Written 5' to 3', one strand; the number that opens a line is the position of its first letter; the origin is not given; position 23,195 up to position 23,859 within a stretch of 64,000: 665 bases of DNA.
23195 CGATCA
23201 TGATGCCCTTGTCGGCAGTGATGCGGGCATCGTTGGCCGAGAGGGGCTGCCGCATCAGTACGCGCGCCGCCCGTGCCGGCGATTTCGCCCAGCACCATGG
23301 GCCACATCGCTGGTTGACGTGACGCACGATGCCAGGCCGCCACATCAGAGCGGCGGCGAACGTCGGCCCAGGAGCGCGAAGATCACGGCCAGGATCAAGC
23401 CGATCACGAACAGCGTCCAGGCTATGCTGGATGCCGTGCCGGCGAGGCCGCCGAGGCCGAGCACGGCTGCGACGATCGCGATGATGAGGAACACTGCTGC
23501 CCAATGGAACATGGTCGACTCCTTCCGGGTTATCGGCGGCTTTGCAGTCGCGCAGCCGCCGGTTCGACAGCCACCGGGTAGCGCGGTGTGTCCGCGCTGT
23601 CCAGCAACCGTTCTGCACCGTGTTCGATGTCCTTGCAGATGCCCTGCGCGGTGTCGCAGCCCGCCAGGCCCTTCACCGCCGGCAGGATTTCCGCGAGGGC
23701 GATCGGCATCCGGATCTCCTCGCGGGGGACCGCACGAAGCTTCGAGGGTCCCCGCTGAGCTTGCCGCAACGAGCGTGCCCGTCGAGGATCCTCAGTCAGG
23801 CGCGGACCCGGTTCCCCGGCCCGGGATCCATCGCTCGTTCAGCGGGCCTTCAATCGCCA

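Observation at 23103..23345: Sigma-54 RpoN-box sequence stranded as an 80-codon ORF, start-coupled to a UPF0391 micro-gene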

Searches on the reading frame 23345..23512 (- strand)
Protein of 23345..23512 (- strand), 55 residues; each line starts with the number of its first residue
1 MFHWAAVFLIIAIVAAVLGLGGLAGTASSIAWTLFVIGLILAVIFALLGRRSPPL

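Call 4: search_protein_families(library=ncbifam, proteins=[window:23345-23512:-], max_evalue=10)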
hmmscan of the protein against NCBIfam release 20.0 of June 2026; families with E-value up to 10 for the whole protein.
window:23345-23512:- (55 aa): 17 families
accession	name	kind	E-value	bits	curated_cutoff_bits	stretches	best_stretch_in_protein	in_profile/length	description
NF010229.0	PRK13682.1-4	equivalog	8e-22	77.1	52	1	1-52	1-52/53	hypothetical protein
NF010233.0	PRK13682.2-4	equivalog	1.1e-14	54.5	85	1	1-54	1-57/59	hypothetical protein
NF010230.0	PRK13682.1-5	equivalog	5.9e-14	52.1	89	1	1-53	1-53/53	hypothetical protein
NF010226.0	PRK13682.1-1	equivalog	2e-12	47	59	1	1-49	1-49/53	hypothetical protein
NF010228.0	PRK13682.1-3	equivalog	8.9e-11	41.6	71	1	1-48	1-48/57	hypothetical protein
NF010227.0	PRK13682.1-2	equivalog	6.4e-10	39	73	1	1-47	1-47/52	hypothetical protein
NF010231.0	PRK13682.2-1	equivalog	2.2e-09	37.4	82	1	1-49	1-49/57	hypothetical protein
NF010235.0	PRK13682.2-6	equivalog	2e-08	34.4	83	1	1-48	1-48/61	hypothetical protein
NF010234.0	PRK13682.2-5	equivalog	4.6e-07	30.1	70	1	1-48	1-48/57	hypothetical protein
NF010232.0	PRK13682.2-2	equivalog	2e-05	24.8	85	1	2-49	4-51/57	hypothetical protein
NF041882.1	PA3371_fam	equivalog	0.25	12.3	50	1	1-51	1-52/60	PA3371 family protein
NF058676.1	BaGTA_endo_BgtA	equivalog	0.44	10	315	1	9-47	171-208/220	gene transfer agent endolysin BgtA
NF047566.1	SE1626_fam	equivalog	0.59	10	70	1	1-20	1-20/55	SE1626 family protein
NF007092.0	PRK09546.1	equivalog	0.77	8.8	292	1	4-45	273-317/327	zinc transporter ZntB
TIGR03651.1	circ_ocin_uber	subfamily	1.3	9.4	30.7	1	4-35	24-54/73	circular bacteriocin, circularin A/uberolysin family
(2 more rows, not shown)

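Call 5: search_protein_families(library=pfam, proteins=[window:23345-23512:-], max_evalue=10)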
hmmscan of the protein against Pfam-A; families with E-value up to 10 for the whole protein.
window:23345-23512:- (55 aa): 12 families
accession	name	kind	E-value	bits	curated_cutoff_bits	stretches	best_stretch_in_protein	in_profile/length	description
PF07043.18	DUF1328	-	3.3e-12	47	27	1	7-44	2-39/39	Protein of unknown function (DUF1328)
PF10993.13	DUF2818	-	0.037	15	25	1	2-49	40-85/93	Protein of unknown function (DUF2818)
PF09221.15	Bacteriocin_IId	-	0.16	12.7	23.6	1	4-40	21-52/67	Bacteriocin class IId cyclical uberolysin-like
PF24432.1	DUF7555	-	0.66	10.5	28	1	4-44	14-54/133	Family of unknown function (DUF7555)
PF14110.11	DUF4282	-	1.1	10.3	27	1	7-48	16-59/86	Domain of unknown function (DUF4282)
PF18184.6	SLATT_3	-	1.1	10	26.3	1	2-50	19-67/155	SMODS and SLOG-associating 2TM effector domain 3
PF20990.2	DUF2207_C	-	1.6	8.8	33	1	5-50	139-187/247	Predicted membrane protein (DUF2207) C-terminal domain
PF19744.4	DUF6232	-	2.9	8.8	27.4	1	6-49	38-76/117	Family of unknown function (DUF6232)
PF24838.2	8xMP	-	2.9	8.2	30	1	3-48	25-69/136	Octameric membrane protein family (8xMP)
PF13829.11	DUF4191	-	3.2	7.5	30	1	5-49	28-70/219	Domain of unknown function (DUF4191)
PF07332.16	Phage_holin_3_6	-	4.6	7.8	28.4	1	5-51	43-92/116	Putative Actinobacterial Holin-X, holin superfamily III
PF25587.1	Rv2743c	-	9.4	6.2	27.7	1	4-48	35-72/237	Rv2743c family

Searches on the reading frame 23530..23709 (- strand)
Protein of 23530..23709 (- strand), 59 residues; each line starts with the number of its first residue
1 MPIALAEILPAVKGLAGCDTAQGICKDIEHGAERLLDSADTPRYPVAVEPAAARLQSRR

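Call 5: search_protein_families(library=pfam, proteins=[window:23530-23709:-], max_evalue=10)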
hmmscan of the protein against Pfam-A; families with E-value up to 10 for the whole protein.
window:23530-23709:- (59 aa): 0 families
